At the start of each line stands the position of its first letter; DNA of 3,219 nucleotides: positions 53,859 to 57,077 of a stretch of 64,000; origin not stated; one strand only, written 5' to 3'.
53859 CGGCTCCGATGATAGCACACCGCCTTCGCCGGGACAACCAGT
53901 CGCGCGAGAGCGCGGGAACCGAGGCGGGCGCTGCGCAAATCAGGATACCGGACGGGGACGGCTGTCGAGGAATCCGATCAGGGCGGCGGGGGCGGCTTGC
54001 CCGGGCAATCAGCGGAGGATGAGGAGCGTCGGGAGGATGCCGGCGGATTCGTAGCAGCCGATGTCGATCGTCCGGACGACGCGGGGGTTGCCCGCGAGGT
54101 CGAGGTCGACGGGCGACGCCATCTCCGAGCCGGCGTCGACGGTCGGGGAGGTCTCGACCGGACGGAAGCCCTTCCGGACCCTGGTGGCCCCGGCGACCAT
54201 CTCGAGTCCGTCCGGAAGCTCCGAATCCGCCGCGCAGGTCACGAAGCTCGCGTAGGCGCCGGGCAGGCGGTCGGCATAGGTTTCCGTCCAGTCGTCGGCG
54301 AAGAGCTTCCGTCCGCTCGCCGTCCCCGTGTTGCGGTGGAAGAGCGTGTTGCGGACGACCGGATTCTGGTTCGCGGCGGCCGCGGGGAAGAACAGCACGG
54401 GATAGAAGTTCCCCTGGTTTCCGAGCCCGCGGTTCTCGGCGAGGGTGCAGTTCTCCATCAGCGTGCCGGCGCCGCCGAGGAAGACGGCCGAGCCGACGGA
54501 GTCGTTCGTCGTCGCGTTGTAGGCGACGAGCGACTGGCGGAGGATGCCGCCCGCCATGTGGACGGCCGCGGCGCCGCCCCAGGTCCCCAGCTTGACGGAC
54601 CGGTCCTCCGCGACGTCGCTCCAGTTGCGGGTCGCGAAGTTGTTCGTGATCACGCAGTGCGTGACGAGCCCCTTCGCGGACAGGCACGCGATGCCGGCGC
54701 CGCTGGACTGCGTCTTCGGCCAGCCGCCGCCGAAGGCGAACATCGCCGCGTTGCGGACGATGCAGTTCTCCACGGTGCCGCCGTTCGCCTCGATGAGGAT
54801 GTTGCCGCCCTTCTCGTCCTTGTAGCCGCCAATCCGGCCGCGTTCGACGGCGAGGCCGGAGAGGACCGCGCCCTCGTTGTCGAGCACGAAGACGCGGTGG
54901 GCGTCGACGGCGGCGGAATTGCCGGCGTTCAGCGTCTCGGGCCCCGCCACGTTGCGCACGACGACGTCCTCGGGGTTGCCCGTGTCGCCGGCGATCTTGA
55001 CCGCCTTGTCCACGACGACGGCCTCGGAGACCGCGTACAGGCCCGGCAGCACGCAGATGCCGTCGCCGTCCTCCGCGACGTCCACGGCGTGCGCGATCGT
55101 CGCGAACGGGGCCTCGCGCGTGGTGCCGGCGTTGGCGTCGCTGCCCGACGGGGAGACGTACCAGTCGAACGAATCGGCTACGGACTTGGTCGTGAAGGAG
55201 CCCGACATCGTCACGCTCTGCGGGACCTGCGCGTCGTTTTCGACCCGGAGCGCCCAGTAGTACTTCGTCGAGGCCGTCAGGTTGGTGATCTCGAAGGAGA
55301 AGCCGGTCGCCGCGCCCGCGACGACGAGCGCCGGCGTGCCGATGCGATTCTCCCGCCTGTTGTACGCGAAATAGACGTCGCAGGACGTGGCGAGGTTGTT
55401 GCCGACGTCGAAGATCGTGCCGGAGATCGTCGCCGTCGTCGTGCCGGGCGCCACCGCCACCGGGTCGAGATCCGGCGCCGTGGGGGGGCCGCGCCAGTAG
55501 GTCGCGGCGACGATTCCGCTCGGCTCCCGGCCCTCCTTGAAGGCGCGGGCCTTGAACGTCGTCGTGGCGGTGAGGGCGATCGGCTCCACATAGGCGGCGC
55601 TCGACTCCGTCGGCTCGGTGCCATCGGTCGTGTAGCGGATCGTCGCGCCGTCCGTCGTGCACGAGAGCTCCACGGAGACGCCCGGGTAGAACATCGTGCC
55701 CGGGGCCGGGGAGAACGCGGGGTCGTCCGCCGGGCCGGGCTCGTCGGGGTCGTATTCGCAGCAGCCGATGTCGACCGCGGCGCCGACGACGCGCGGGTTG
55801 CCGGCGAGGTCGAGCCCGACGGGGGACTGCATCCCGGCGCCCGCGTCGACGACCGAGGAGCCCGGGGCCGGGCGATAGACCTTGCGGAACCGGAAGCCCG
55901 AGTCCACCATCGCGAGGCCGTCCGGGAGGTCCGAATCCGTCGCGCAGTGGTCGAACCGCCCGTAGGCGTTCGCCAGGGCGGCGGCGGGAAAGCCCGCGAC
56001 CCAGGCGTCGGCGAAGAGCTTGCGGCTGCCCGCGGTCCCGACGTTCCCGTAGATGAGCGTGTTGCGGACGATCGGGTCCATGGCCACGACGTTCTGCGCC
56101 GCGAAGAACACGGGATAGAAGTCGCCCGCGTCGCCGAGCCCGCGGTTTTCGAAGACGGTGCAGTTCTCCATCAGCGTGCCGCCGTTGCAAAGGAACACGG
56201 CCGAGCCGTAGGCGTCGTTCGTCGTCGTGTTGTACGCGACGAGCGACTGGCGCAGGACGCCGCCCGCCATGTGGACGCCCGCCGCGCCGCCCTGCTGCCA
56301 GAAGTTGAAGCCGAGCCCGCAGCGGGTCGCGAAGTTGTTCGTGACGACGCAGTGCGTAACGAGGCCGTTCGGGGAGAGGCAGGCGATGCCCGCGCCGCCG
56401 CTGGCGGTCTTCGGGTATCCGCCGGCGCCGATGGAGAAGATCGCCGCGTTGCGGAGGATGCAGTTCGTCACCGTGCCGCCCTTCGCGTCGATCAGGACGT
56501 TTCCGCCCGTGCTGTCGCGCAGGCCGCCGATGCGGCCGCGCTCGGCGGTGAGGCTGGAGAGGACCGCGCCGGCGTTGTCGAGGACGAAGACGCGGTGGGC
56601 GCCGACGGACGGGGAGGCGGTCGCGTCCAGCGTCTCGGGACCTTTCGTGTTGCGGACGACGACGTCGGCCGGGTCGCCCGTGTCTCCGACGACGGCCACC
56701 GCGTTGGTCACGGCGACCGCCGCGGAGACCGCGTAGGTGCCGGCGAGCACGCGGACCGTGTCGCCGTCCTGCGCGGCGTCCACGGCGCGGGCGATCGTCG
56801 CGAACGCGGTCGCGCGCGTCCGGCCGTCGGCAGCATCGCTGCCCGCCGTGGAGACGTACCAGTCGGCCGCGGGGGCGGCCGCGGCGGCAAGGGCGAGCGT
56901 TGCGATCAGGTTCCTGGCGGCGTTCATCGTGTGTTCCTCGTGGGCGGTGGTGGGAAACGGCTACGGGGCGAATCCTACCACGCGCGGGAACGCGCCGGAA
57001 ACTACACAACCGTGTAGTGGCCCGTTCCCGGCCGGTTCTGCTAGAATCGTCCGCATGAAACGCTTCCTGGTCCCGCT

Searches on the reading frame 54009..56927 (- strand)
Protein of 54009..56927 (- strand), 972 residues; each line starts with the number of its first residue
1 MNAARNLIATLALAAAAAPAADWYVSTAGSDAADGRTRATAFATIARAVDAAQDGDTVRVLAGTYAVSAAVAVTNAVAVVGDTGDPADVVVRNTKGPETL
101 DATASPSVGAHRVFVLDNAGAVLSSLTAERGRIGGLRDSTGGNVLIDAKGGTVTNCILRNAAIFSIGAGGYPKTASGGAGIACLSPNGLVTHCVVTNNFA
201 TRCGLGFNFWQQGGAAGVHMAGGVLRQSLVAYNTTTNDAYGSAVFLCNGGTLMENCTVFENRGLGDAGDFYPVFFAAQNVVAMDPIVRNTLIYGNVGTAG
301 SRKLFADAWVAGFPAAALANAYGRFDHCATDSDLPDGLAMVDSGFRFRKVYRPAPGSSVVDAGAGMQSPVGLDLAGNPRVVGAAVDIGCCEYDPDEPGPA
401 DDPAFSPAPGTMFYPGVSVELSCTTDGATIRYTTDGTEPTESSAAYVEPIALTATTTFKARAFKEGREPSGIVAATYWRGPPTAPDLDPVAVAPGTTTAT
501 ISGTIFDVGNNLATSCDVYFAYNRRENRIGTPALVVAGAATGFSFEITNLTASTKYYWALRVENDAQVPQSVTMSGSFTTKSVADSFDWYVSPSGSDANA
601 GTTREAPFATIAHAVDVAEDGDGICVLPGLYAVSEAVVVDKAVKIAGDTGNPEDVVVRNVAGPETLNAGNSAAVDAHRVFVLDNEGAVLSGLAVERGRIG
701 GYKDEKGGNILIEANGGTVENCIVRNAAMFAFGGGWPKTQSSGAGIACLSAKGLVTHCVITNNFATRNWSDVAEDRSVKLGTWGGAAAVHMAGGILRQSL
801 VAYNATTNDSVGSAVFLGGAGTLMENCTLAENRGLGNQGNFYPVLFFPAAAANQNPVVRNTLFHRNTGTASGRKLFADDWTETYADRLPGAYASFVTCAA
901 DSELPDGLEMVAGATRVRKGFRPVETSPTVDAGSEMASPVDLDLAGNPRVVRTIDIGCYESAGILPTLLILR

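Call 11: search_protein_families(library=pfam, proteins=[window:54009-56927:-], max_evalue=0.01)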
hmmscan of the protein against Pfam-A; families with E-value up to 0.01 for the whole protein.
window:54009-56927:- (972 aa): 4 families
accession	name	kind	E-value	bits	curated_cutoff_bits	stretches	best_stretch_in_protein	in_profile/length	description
PF13290.12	CHB_HEX_C_1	-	6.4e-21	74.5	22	1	407-473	1-66/67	Chitobiase/beta-hexosaminidase C-terminal domain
PF13287.12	Fn3_assoc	-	1.4e-18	67.2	23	1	419-477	1-59/59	Fn3 associated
PF13229.12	Beta_helix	-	2.1e-09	37.6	25.9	2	709-869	25-116/158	Right handed beta helix region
PF07602.17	DUF1565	-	1.5e-08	34.7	20.3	1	594-726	2-143/257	Protein of unknown function (DUF1565)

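Call 44: search_protein_families(library=ncbifam, proteins=[window:54009-56927:-], max_evalue=0.001)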
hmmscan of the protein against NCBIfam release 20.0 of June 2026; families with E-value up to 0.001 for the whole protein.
window:54009-56927:- (972 aa): 4 families
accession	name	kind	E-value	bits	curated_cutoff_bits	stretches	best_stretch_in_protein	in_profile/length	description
NF041518.1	choice_anch_Q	domain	1.4e-12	47.6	25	2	353-392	19-57/58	choice-of-anchor Q domain-containing protein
NF041899.1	pec_ly_PelN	equivalog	1.4e-10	40.6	740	1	9-75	14-79/437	pectate lyase PelN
NF047854.1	LIC10774_subfam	equivalog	2.5e-10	39.8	380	1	583-634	55-106/358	LIC10774/LIC10365 family surface protein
TIGR04247.1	NosD_copper_fam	subfamily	0.00026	19.7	300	0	612-649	2-37/377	nitrous oxide reductase family maturation protein NosD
